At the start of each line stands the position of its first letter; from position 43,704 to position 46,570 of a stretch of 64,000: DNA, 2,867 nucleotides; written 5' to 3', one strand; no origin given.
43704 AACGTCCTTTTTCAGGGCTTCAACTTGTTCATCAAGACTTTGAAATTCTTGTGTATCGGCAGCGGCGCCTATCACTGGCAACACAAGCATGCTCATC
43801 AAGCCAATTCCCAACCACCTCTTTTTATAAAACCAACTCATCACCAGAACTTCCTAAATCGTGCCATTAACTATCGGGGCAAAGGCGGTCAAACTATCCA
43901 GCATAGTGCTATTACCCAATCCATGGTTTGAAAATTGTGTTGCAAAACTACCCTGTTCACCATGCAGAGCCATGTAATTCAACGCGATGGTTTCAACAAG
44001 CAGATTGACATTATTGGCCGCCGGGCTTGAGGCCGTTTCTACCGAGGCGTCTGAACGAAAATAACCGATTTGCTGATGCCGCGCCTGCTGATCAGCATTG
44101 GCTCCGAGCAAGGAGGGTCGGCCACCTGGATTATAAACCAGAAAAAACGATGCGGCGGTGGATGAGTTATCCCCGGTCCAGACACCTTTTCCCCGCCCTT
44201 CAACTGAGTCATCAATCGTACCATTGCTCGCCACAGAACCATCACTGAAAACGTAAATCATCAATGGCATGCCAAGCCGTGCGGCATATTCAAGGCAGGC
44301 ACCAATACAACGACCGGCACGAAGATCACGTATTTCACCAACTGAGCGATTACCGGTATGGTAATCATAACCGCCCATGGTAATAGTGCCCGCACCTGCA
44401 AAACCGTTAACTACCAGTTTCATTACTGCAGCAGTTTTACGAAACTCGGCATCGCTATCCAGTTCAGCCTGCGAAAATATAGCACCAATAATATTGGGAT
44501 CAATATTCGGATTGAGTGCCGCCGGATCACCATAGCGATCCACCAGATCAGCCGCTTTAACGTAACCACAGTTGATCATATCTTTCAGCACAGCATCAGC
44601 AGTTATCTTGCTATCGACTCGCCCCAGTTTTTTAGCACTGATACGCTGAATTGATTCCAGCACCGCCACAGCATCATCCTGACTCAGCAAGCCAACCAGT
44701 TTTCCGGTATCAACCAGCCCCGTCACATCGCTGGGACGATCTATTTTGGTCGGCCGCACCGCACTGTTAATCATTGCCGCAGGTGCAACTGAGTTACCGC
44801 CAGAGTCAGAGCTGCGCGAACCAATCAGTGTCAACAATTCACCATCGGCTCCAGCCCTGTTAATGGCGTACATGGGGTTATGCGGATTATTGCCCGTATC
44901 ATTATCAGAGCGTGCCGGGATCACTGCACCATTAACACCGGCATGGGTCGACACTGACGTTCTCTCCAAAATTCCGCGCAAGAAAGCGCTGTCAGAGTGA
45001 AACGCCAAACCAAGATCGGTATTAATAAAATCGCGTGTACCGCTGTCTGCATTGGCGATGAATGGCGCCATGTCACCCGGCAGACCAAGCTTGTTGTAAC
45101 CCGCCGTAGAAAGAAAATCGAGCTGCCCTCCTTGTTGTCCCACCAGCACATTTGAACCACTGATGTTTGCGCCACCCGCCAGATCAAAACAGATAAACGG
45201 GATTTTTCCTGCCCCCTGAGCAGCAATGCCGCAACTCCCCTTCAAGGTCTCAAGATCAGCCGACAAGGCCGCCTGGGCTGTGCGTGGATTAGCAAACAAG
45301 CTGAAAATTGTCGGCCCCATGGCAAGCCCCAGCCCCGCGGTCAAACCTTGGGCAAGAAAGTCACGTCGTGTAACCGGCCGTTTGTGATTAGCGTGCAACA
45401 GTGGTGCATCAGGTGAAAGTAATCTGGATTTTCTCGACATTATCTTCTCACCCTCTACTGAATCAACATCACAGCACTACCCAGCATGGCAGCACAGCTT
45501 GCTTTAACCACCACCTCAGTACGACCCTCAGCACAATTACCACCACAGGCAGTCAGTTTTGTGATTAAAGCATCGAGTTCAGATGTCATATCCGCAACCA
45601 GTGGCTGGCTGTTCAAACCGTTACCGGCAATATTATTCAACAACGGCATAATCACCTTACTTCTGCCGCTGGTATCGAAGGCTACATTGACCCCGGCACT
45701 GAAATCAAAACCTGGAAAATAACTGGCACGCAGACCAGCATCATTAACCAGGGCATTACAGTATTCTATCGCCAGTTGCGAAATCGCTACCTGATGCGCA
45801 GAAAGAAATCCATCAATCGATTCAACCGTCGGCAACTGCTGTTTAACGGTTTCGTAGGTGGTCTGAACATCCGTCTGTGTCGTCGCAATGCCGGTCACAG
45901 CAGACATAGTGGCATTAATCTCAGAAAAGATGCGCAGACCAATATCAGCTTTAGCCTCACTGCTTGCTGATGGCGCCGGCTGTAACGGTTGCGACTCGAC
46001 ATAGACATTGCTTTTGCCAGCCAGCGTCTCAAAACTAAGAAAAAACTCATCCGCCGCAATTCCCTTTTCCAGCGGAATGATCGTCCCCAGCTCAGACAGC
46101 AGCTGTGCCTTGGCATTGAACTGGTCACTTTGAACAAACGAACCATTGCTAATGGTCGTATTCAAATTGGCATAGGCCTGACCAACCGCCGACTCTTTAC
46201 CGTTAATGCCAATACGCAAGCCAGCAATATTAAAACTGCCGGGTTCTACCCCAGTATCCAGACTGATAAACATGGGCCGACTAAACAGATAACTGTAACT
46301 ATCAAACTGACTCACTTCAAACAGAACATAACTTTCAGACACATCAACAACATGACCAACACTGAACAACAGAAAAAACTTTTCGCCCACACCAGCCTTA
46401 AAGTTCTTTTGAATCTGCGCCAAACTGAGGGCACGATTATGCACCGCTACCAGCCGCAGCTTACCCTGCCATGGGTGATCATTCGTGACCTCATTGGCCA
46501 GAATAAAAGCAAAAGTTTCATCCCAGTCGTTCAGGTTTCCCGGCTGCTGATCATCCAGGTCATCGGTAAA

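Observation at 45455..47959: Internally duplicated about 110-aa CXXCH domain with shared PANSRLV and HNCW motifs in the 834-aa lipoprotein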

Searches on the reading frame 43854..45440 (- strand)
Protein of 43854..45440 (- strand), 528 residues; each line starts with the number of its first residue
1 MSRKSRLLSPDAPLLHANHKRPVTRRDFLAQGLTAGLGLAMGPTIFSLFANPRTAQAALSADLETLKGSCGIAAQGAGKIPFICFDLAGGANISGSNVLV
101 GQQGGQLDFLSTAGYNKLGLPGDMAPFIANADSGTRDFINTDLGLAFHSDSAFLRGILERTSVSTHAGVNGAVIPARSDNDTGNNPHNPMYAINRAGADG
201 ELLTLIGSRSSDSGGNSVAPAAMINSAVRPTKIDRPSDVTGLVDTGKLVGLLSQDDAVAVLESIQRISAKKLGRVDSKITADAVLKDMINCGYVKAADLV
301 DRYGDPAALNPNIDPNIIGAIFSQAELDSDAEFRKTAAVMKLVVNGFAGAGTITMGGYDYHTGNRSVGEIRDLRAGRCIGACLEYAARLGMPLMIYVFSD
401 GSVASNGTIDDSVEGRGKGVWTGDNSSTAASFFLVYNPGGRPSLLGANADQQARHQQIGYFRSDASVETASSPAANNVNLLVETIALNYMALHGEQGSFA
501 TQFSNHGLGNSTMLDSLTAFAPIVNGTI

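Call 3: search_protein_families(library=pfam, proteins=[window:43854-45440:-], max_evalue=0.1)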
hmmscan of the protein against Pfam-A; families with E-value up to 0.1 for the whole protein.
window:43854-45440:- (528 aa): 0 families

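Call 4: search_protein_families(library=ncbifam, proteins=[window:43854-45440:-], max_evalue=0.1)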
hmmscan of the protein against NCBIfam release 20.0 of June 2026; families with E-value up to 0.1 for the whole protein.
window:43854-45440:- (528 aa): 2 families
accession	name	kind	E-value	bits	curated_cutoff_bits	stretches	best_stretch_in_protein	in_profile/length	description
NF004406.0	PRK05758.3-2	equivalog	0.037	13.9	172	1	259-321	98-158/186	F0F1 ATP synthase subunit delta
TIGR01409.1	TAT_signal_seq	domain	0.067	13.6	16.7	1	23-43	1-21/29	twin-arginine translocation signal domain-containing protein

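Call 27: search_solved_structures(query=window:43854-45440:-, max_evalue=10)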
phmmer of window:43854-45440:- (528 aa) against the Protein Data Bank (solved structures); distinct sequences matched with E-value up to 10: 2.
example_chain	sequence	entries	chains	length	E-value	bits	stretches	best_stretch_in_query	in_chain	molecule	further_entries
9zni_7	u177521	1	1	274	1.5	10.8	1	219-291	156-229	CBS domain-containing protein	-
9zng_7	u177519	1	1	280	1.5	10.8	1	219-291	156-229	CBS domain-containing protein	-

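Call 28: search_protein_families(library=pfam, proteins=[window:43854-45440:-], max_evalue=10)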
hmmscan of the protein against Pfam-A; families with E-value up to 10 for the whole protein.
window:43854-45440:- (528 aa): 0 families

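Call 52: search_protein_families(library=pfam, alignment_id=A5, max_evalue=1)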
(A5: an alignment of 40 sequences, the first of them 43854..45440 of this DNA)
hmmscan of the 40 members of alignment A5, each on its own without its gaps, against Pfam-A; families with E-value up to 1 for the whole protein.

A. member 1, window:43854-45440:- (528 aa): 0 families

B. families by the number of members that match (of 40 scanned): 8 families
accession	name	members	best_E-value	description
PF02624.21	YcaO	2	0.037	YcaO cyclodehydratase, ATP-ad Mg2+-binding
PF13336.12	AcetylCoA_hyd_C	2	0.039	Acetyl-CoA hydrolase/transferase C-terminal domain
PF23517.1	WW_TCERG1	1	0.038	TCERG1 WW domain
PF10518.14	TAT_signal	1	0.042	TAT (twin-arginine translocation) pathway signal sequence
PF13036.11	LpoB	1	0.056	Peptidoglycan-synthase activator LpoB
PF02368.24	Big_2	1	0.14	Bacterial Ig-like domain (group 2)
PF23099.1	UTP20_C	1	0.28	Small subunit processome component 20 homolog, C-terminal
PF04533.18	Herpes_U44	1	0.3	Herpes virus U44 protein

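Call 53: search_solved_structures(query=A5, max_evalue=10, show_alignments=2)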
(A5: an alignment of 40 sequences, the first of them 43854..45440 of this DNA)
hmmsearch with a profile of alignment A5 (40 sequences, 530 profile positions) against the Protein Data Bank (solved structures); distinct sequences matched with E-value up to 10: 1.
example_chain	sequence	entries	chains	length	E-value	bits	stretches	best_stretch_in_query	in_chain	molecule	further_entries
8sgx_C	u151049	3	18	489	0.68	11.6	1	9-100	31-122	Propionyl-coa carboxylase beta chain, putative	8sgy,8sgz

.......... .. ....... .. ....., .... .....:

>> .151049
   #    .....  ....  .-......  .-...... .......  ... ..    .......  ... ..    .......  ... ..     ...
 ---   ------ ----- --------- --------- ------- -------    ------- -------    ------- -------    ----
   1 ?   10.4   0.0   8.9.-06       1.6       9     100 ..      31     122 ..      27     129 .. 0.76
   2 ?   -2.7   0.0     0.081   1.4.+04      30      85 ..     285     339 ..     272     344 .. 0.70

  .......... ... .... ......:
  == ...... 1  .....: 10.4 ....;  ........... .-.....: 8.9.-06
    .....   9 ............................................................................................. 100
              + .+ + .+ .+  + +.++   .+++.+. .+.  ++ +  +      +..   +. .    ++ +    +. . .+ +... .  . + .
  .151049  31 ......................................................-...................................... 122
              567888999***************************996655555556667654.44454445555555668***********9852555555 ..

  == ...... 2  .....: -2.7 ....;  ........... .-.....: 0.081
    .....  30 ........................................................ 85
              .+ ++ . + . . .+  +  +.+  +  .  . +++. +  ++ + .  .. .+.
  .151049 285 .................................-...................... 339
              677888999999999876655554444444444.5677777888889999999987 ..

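Call 59: find_homologous_proteins(query=window:43854-45440:-)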
Query window:43854-45440:- (528 aa): 8000 proteins with E <= 0.001 among 8000 candidates; the best 120 are listed.
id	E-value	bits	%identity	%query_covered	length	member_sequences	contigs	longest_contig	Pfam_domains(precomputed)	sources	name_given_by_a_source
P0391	0.0e+0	1161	100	100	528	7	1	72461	-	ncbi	-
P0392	0.0e+0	1103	94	100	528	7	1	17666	-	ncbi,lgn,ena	-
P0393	0.0e+0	1042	88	100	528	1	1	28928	-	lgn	-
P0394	0.0e+0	1025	87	100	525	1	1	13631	-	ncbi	-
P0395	0.0e+0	1025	87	100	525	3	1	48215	-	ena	-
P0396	0.0e+0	1024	87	100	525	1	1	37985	-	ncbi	-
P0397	0.0e+0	1024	89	100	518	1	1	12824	-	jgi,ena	-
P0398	0.0e+0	1022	87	100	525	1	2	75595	-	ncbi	-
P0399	0.0e+0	1012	85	100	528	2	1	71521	-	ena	-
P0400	5.4e-290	980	83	100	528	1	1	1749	-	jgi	-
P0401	5.8e-287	970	71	76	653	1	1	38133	-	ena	-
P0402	5.4e-284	961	81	100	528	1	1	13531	-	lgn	-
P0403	4.6e-283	958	79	100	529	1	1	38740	-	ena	-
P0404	6.6e-282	954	79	100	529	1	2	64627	-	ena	-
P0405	2.5e-279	945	79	100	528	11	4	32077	-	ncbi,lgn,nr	ncbi:general secretion pathway protein GspF [bacterium endosymbiont of Escarpia laminata]|nr:MAG: ge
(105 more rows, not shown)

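Call 67: predict_structure(alignment_id=A7)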
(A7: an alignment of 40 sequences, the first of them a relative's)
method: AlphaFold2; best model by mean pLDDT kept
length: 528 residues; sequences in the alignment: 40
mean_pLDDT: 44.8   pTM: 0.45
mean pLDDT of the five models: 44.8, 39.5, 37.0, 34.9, 34.2
residues with pLDDT >= 90: 3; 70-90: 63; 50-70: 102; < 50: 360
segments of 3 or more residues with pLDDT < 50: 1-23, 32-80, 89-139, 146-150, 172-304, 349-351, 357-365, 400-429, 442-483, 518-528
pLDDT, mean of each block of 10 residues (from residue 1): 40 41 51 39 30 28 31 33 57 36 25 24 26 38 50 70 75 38 27 24 23 25 31 25 29 38 42 40 38 28 51 85 87 79 61 51 49 77 87 63 40 40 41 63 42 30 26 30 54 64 59 49 39
secondary structure, 60 per line:
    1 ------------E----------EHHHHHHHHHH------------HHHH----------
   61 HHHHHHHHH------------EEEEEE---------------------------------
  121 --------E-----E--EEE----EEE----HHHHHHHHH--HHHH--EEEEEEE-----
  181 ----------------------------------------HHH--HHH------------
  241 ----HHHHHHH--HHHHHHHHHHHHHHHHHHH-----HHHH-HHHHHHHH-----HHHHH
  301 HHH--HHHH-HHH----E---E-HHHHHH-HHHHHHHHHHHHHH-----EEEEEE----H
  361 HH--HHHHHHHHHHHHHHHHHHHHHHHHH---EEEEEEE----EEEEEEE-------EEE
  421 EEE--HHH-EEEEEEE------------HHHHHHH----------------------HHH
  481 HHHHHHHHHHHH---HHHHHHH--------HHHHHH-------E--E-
elements in order: H25-34 H47-50 H61-69 E82-87 E138-140 E145-147 H152-160 H163-166 E169-175 H245-251 H254-272 H278-281 H283-290 H296-303 H306-309 H324-329 H331-344 E350-355 H365-389 E393-399 E404-410 E418-423 E430-436 H449-455 H478-492 H496-502 H511-516

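Call 70: fold_search(model_id=the predicted structure, library=pdb)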
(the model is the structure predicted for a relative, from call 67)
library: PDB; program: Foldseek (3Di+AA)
matches with E <= 10: 345; with E <= 0.001: 0
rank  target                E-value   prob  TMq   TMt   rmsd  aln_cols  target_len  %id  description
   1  3igy                  5.4e-03  0.92  0.15  0.15   7.7       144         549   12  Crystal structures of Leishmania mexicana phosphoglycerate mutase at high cobalt concentrations (released 2009-10-27)
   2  3nvl_A                5.4e-03  0.87  0.15  0.14   7.4       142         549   15  Crystal Structure of Phosphoglycerate Mutase from Trypanosoma brucei (released 2011-07-27)
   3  2w5x_A                2.7e-02  0.63  0.14  0.20   6.8       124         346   19  Structure of TAB5 alkaline phosphatase mutant His 135 Glu with Mg bound in the M3 site. (released 2009-11-24)
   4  8thp_A                4.0e-02  0.16  0.11  0.11  16.8       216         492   10  PorX phosphatase null mutant (T271V) (released 2024-04-17)
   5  1ejj                  4.4e-02  0.93  0.14  0.15   5.3       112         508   12  CRYSTAL STRUCTURAL ANALYSIS OF PHOSPHOGLYCERATE MUTASE COCRYSTALLIZED WITH 3-PHOSPHOGLYCERATE (released 2001-03-02)
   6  1o98                  4.4e-02  0.80  0.14  0.15   4.7       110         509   14  1.4A CRYSTAL STRUCTURE OF PHOSPHOGLYCERATE MUTASE FROM BACILLUS STEAROTHERMOPHILUS COMPLEXED WITH 2-PHOSPHOGLYCERATE (released 2003-05-01)
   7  2w5v_A                4.4e-02  0.57  0.14  0.20   6.8       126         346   21  Structure of TAB5 alkaline phosphatase mutant His 135 Asp with Mg bound in the M3 site. (released 2009-11-24)
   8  5lrm                  5.6e-02  0.18  0.11  0.16   9.5       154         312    9  Structure of di-zinc MCR-1 in P41212 space group (released 2016-12-07)
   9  5kgm_A                6.3e-02  0.82  0.15  0.15   7.8       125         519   14  2.95A resolution structure of Apo independent phosphoglycerate mutase from C. elegans (monoclinic form) (released 2017-04-05)
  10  6a7w_A                6.3e-02  0.33  0.12  0.18   6.4       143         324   12  Structure of a catalytic domain of the colistin resistance enzyme (released 2018-11-07)
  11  5mx9                  6.3e-02  0.25  0.11  0.15   7.1       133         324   11  High resolution crystal structure of the MCR-2 catalytic domain (released 2017-08-09)
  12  6bnc_A                6.3e-02  0.25  0.13  0.18   8.7       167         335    8  Crystal structure of the intrinsic colistin resistance enzyme ICR(Mc) from Moraxella catarrhalis, catalytic domain, Th (released 2018-01-31)
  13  1o99                  6.6e-02  0.47  0.13  0.13   5.5       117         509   12  CRYSTAL STRUCTURE OF THE S62A MUTANT OF PHOSPHOGLYCERATE MUTASE FROM BACILLUS STEAROTHERMOPHILUS COMPLEXED WITH 2-PHOSPH (released 2002-12-23)
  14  5lrn_A                6.6e-02  0.21  0.11  0.16   8.8       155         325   10  Structure of mono-zinc MCR-1 in P21 space group (released 2016-12-07)
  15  5yle                  7.0e-02  0.16  0.09  0.12   9.1       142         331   10  MCR-1 complex with ethanolamine (ETA) (released 2017-11-08)
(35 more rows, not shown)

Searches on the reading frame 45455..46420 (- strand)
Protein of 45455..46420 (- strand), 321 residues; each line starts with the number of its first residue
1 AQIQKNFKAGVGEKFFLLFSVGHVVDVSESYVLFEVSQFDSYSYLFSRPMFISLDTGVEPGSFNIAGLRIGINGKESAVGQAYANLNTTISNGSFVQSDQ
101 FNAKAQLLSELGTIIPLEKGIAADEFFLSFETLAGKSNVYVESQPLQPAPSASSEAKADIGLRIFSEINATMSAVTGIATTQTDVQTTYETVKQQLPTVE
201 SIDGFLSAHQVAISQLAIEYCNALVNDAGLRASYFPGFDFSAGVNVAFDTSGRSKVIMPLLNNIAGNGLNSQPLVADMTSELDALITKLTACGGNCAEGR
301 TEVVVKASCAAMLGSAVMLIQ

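Call 28: search_protein_families(library=pfam, proteins=[window:45455-46420:-], max_evalue=10)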
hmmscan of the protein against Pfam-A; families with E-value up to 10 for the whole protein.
window:45455-46420:- (321 aa): 0 families
